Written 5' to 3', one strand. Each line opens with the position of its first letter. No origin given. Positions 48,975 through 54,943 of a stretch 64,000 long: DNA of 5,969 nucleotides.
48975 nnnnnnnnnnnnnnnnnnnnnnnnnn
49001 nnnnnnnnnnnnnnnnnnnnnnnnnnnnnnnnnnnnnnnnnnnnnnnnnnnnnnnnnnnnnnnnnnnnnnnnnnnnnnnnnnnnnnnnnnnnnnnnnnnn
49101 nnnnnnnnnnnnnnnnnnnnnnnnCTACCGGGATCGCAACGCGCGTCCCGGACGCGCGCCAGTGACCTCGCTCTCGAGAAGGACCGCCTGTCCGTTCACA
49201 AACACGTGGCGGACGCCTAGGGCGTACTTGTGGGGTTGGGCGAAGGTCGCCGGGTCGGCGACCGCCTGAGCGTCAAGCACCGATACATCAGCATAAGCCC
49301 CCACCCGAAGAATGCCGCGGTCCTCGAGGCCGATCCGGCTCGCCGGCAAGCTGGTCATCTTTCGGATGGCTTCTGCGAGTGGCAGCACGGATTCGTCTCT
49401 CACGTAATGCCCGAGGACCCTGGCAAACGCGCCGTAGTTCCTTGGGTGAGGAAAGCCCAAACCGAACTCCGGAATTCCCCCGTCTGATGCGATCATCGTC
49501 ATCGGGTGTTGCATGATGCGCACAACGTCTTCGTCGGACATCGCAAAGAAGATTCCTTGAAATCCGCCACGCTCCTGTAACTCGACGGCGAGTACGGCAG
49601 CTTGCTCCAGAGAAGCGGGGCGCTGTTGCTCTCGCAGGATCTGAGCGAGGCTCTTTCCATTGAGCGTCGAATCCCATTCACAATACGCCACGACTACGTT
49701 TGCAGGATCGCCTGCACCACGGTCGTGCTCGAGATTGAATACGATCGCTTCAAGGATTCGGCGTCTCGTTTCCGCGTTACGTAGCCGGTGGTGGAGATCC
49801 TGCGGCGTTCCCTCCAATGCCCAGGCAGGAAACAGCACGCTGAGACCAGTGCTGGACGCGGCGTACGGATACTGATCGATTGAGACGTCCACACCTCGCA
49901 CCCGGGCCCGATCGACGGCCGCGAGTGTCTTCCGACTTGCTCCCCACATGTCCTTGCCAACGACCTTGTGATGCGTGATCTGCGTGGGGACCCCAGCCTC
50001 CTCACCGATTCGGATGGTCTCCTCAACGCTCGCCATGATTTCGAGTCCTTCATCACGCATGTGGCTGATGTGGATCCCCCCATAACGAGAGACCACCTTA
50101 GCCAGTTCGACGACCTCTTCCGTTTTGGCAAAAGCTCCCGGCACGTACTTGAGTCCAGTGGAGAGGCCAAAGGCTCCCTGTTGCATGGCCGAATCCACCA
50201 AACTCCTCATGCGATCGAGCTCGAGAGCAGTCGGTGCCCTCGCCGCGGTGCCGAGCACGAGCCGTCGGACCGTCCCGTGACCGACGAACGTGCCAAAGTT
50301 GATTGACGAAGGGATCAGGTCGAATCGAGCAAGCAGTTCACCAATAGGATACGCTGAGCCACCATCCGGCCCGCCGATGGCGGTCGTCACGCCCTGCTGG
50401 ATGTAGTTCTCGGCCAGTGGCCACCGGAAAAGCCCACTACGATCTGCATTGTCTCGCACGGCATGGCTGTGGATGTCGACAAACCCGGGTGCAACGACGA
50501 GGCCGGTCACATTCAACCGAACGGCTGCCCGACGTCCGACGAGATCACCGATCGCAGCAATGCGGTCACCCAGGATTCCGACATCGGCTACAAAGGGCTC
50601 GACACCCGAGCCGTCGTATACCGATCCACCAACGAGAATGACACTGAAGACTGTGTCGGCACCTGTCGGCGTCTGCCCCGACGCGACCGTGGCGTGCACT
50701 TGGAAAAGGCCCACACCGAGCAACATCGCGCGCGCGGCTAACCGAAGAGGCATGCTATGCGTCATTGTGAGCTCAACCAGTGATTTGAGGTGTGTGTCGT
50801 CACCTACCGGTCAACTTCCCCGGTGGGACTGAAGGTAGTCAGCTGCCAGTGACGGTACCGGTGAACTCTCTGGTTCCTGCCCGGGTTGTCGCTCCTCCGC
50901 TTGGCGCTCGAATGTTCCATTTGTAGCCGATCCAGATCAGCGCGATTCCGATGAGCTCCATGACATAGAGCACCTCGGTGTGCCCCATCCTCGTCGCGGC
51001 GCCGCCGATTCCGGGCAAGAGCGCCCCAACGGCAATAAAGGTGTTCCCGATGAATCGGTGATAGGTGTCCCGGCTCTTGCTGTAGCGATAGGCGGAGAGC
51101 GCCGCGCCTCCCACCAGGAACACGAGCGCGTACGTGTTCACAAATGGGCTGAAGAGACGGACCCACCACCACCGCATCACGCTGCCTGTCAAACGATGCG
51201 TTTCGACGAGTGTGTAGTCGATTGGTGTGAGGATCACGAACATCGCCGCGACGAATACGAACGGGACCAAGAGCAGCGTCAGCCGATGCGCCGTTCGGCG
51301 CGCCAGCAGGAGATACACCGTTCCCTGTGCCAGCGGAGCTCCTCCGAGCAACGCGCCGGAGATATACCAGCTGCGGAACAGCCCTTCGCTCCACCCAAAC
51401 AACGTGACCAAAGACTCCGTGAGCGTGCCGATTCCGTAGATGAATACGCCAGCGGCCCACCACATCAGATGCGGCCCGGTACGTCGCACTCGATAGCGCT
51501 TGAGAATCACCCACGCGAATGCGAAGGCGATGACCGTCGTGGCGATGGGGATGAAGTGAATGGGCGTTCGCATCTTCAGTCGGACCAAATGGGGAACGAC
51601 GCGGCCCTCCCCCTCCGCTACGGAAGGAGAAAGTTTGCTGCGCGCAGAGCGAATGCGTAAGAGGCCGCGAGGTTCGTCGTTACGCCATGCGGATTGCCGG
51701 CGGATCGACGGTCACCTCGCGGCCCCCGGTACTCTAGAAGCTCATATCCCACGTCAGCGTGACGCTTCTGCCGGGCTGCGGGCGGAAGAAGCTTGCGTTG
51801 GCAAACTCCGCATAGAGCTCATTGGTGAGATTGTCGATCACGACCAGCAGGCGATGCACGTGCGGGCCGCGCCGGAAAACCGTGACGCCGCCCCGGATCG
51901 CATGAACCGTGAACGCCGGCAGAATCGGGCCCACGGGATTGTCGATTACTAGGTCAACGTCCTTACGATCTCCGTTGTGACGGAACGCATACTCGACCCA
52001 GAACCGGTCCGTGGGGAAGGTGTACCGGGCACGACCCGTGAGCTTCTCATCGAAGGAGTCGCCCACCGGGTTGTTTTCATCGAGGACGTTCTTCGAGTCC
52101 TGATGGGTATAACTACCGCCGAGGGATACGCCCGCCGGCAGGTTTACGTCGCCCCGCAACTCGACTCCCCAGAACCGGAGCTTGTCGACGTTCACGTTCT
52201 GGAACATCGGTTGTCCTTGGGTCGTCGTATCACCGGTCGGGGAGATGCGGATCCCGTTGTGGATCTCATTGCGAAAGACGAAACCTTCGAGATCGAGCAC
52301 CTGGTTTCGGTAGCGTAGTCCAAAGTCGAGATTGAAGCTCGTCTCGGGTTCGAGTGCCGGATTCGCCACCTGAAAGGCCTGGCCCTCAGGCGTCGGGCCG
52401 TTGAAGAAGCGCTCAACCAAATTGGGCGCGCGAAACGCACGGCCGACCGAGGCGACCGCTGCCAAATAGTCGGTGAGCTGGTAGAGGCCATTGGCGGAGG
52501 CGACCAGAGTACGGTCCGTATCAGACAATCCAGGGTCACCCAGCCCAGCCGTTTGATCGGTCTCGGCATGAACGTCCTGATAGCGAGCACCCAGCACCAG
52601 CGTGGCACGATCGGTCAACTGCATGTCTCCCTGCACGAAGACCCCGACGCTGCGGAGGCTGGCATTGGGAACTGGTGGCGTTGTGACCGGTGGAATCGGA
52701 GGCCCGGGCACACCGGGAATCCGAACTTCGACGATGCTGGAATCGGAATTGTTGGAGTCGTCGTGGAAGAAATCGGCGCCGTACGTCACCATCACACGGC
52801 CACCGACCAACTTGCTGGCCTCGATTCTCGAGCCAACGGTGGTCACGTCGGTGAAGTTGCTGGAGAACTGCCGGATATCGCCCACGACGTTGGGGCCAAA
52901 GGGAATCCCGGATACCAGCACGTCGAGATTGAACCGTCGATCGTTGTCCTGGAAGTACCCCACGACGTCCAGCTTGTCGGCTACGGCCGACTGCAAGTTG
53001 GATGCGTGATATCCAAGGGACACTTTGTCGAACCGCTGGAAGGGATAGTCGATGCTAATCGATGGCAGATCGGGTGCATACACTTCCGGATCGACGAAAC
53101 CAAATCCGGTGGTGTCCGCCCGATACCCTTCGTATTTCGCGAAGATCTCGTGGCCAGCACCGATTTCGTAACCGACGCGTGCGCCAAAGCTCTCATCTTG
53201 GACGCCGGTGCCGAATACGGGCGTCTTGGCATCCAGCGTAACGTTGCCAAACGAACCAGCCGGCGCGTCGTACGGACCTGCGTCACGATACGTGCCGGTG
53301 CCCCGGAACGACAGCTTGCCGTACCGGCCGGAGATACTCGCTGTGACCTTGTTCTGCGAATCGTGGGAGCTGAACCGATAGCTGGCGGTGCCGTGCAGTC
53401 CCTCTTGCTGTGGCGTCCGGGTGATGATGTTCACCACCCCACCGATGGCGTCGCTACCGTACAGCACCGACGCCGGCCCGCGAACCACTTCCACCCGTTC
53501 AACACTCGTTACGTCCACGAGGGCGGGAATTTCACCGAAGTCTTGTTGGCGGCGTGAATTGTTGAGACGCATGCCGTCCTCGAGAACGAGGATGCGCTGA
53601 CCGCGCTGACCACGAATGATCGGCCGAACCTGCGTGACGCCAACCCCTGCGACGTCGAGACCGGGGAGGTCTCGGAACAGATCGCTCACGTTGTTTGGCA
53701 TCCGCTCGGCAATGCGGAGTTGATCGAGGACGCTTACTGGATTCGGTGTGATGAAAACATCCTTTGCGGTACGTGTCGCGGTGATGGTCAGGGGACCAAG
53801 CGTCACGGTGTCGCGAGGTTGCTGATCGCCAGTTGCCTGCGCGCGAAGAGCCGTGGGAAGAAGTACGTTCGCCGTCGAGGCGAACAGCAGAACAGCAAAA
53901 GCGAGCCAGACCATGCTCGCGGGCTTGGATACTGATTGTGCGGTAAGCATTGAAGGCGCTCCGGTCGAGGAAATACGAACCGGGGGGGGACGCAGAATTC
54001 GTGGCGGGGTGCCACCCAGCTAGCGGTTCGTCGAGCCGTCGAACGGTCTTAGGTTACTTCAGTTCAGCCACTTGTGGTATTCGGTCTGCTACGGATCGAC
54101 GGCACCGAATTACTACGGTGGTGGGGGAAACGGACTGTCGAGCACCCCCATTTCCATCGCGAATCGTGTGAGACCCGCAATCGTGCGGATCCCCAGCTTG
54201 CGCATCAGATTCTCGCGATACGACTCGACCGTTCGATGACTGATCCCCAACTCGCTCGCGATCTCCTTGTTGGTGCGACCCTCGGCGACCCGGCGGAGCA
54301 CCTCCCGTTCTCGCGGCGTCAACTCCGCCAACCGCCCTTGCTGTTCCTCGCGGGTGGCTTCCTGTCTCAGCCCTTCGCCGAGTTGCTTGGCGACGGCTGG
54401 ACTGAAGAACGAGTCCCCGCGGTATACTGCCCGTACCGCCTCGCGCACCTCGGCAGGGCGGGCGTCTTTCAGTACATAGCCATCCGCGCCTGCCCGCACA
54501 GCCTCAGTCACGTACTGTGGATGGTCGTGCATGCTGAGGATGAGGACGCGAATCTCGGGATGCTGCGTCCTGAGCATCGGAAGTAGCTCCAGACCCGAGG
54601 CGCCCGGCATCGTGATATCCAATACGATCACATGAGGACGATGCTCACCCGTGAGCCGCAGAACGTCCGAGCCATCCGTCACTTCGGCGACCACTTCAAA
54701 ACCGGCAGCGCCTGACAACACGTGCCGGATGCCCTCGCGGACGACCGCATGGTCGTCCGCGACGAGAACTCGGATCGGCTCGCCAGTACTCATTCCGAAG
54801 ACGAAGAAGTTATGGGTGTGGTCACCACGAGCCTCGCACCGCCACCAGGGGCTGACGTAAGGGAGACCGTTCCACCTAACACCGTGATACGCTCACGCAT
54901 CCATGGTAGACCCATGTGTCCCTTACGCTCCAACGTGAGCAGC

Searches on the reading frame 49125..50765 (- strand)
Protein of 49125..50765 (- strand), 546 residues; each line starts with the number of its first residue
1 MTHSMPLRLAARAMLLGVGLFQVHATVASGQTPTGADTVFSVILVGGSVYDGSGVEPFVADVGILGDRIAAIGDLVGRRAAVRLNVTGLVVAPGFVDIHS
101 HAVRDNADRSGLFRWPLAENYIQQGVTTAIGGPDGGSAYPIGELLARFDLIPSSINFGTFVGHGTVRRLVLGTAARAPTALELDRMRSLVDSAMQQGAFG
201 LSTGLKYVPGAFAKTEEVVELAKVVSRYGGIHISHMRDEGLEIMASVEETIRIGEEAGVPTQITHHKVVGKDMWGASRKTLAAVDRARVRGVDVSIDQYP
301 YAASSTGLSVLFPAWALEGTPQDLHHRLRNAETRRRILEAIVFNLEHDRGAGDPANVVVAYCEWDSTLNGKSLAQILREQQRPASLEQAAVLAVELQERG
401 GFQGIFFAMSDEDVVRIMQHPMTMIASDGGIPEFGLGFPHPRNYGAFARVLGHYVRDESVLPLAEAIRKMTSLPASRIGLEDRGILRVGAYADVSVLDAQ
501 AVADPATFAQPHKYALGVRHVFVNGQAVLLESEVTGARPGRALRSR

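Call 3: search_protein_families(library=pfam, proteins=[window:49125-50765:-], max_evalue=0.1)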
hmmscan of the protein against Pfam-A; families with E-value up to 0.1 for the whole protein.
window:49125-50765:- (546 aa): 2 families
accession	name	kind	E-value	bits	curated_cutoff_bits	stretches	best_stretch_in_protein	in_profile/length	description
PF07969.17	Amidohydro_3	-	7e-25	88.9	29.7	1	87-528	6-471/472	Amidohydrolase family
PF01979.26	Amidohydro_1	-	4.4e-09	36.5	25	1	448-528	270-345/345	Amidohydrolase family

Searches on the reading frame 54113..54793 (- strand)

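Call 53: search_protein_families(library=pfam, proteins=[window:54113-54793:-], max_evalue=0.001)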
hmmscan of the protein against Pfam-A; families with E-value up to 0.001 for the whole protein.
window:54113-54793:- (226 aa): 7 families
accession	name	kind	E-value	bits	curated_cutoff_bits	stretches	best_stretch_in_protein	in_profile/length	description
PF00072.30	Response_reg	-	3.5e-29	101.6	30.2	1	9-121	1-111/111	Response regulator receiver domain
PF00196.25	GerE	-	3.6e-21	75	23.5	1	157-212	2-57/57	Bacterial regulatory proteins, luxR family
PF08281.18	Sigma70_r4_2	-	2.1e-09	37.3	25.7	1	154-199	7-53/54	Sigma-70, region 4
PF04545.22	Sigma70_r4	-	1.3e-06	28.3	24.1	1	155-192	2-40/50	Sigma-70, region 4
PF13384.12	HTH_23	-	3.6e-06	27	24.6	1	164-195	9-40/50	Homeodomain-like domain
PF13518.12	HTH_28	-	8.1e-05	23.1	25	1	164-192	4-32/52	Helix-turn-helix domain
PF07638.17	Sigma70_ECF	-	0.0008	19.8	21.1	0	150-191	128-170/185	ECF sigma factor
